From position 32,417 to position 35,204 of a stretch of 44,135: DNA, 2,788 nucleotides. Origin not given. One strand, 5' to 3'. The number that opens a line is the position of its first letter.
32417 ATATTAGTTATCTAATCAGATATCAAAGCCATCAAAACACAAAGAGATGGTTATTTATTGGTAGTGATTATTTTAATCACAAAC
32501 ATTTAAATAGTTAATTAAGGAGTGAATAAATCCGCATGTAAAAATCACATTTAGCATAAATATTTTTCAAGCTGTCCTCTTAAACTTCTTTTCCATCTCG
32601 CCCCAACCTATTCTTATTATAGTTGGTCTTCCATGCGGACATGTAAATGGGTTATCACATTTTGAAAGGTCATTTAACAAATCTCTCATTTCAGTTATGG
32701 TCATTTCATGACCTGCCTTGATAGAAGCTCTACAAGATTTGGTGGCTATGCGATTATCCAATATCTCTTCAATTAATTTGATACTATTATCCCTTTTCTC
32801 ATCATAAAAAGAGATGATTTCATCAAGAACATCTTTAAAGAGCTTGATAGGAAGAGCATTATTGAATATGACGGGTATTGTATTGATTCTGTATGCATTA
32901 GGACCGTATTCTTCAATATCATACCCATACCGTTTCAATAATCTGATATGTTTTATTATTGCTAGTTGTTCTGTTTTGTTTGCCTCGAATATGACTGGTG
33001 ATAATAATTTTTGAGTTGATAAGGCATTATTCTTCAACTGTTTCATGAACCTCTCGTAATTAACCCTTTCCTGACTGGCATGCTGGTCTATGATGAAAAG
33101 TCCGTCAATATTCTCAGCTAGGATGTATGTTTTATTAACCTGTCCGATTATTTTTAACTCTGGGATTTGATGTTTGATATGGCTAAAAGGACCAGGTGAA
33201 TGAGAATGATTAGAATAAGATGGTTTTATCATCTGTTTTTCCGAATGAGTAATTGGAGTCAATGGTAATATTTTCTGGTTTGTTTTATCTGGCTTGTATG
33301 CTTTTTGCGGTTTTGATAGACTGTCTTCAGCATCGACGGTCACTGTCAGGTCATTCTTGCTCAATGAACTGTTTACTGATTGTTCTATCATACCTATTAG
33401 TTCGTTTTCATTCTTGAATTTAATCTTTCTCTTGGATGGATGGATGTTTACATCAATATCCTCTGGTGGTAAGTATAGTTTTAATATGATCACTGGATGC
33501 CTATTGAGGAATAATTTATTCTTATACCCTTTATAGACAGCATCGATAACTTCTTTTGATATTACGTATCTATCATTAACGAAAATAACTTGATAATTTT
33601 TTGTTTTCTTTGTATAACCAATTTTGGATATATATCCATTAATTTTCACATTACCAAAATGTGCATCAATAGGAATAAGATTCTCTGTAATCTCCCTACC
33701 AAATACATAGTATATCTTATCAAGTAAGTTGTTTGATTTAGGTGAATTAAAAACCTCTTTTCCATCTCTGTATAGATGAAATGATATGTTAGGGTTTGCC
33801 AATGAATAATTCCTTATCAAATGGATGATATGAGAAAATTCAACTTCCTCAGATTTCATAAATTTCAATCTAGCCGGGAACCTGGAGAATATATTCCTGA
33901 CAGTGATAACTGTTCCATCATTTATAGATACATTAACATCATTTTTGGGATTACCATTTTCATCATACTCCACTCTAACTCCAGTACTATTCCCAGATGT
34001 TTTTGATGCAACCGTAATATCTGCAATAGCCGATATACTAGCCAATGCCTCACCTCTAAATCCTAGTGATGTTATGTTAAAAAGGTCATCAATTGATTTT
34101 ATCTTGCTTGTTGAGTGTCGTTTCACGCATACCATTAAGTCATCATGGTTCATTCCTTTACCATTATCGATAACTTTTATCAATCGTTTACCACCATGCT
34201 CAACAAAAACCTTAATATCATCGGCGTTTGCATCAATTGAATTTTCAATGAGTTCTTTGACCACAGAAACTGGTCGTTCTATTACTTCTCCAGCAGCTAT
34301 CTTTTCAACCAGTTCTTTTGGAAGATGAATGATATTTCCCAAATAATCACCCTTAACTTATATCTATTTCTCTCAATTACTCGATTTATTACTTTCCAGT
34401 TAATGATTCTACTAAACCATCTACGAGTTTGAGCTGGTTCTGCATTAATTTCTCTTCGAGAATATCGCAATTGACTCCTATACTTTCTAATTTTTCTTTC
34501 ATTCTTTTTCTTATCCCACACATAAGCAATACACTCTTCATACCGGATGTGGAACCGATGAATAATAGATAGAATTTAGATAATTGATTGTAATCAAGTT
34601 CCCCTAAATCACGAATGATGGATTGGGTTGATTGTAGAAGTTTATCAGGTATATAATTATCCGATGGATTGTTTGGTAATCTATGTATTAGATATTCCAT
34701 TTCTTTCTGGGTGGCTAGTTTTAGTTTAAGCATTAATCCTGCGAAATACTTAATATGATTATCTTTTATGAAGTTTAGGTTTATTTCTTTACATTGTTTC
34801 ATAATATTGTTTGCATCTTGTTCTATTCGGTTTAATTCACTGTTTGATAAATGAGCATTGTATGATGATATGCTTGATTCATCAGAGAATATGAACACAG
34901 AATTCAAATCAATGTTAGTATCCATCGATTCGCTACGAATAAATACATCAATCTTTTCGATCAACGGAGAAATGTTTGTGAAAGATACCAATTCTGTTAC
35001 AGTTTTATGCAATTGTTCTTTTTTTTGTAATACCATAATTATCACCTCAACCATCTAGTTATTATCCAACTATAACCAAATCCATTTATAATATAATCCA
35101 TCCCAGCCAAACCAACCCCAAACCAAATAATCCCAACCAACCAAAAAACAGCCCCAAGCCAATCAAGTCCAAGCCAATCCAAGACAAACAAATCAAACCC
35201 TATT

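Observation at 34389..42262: Co-directional four-gene orphan cluster centred on a 1638-aa protein: best candidate for an undescribed system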

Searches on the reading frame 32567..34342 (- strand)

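Call 107: search_protein_families(library=pfam, proteins=[window:32567-34342:-], max_evalue=0.00001)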
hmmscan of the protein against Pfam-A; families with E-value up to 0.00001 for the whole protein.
window:32567-34342:- (591 aa): 4 families
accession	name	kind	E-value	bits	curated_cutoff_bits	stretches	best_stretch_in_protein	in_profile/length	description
PF08676.16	MutL_C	-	2.4e-35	121.7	25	1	399-546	1-141/142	MutL C terminal dimerisation domain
PF01119.25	DNA_mis_repair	-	1.5e-34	118.6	26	1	211-327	2-118/119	DNA mismatch repair protein, C-terminal domain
PF13589.12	HATPase_c_3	-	9.7e-15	55.2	25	1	26-129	5-108/137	Histidine kinase-, DNA gyrase B-, and HSP90-like ATPase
PF02518.31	HATPase_c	-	1.7e-07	32.1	26.4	1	22-78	4-63/111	Histidine kinase-, DNA gyrase B-, and HSP90-like ATPase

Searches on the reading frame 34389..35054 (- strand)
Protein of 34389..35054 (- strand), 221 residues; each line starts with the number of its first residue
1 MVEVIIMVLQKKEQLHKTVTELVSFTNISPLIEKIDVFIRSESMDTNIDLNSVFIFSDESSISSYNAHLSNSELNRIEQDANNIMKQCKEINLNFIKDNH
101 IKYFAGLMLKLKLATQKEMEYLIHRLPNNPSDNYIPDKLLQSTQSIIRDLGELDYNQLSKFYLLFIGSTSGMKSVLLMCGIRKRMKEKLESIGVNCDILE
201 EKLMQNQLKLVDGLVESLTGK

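Call 4: search_protein_families(library=pfam, proteins=[window:34389-35054:-], max_evalue=1)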
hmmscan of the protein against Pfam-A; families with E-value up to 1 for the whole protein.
window:34389-35054:- (221 aa): 1 family
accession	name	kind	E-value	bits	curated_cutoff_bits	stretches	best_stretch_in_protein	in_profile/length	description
PF09893.14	DUF2120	-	0.36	11.3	25.3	0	180-197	89-105/136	Uncharacterized protein conserved in archaea (DUF2120)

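Call 27: search_protein_families(library=padloc, proteins=[window:34389-35054:-], max_evalue=1)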
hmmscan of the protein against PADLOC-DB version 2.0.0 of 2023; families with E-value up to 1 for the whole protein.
window:34389-35054:- (221 aa): 1 family
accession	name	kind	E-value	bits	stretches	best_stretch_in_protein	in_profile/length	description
PDLC03477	REase_II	-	0.00059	16.5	1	46-135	189-278/616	Type II restriction enzyme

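Call 28: search_protein_families(library=phrogs, proteins=[window:34389-35054:-], max_evalue=1)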
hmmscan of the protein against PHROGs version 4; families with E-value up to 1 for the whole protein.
window:34389-35054:- (221 aa): 1 family
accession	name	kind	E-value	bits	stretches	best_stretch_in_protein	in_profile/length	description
phrog_37342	-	unknown function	0.03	15.7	1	64-101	88-125/130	-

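Call 77: search_solved_structures(query=A5, max_evalue=10, show_alignments=1)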
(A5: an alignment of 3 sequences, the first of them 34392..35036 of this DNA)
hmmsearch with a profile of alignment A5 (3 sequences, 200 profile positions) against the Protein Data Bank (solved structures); distinct sequences matched with E-value up to 10: 9.
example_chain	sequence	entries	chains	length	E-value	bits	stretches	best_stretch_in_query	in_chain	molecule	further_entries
6yxy_Bi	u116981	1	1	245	0.021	18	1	115-196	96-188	mL101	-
8s7x_L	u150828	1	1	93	0.26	14.4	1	55-119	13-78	DUF2098 domain-containing protein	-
8s7v_L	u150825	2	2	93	0.29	14.2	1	55-119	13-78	DUF2098 domain-containing protein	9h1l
6l4o_A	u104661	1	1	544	0.43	13.7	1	94-173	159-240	Apoptosis inhibitor 5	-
1exr_A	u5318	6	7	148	0.66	13.1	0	102-131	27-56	CALMODULIN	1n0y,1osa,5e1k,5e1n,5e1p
1clm_A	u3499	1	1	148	0.68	13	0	102-131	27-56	CALMODULIN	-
3v6a_A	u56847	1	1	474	2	11.5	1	96-173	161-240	Apoptosis inhibitor 5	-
3u0r_A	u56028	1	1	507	2.1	11.4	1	95-173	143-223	Apoptosis inhibitor 5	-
5cwh_A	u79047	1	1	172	6.9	9.7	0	108-191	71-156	Designed helical repeat protein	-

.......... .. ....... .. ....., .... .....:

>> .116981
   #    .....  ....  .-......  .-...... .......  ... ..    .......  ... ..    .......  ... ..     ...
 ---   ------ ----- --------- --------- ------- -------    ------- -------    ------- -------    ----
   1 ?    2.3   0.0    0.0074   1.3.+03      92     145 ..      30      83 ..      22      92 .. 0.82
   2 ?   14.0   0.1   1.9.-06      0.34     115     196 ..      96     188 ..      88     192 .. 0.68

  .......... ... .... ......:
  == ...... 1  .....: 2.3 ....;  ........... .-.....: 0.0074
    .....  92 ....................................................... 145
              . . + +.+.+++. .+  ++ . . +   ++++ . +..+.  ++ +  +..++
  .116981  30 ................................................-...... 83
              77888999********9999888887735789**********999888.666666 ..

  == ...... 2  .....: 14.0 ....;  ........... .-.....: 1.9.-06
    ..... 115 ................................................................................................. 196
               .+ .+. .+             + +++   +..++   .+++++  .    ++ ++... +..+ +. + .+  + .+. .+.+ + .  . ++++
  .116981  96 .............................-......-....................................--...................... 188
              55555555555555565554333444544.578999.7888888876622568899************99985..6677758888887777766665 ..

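Call 80: search_protein_families(library=ncbifam, proteins=[window:34389-35036:-], max_evalue=1)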
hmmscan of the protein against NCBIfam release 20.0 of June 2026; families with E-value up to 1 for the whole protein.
window:34389-35036:- (215 aa): 0 families
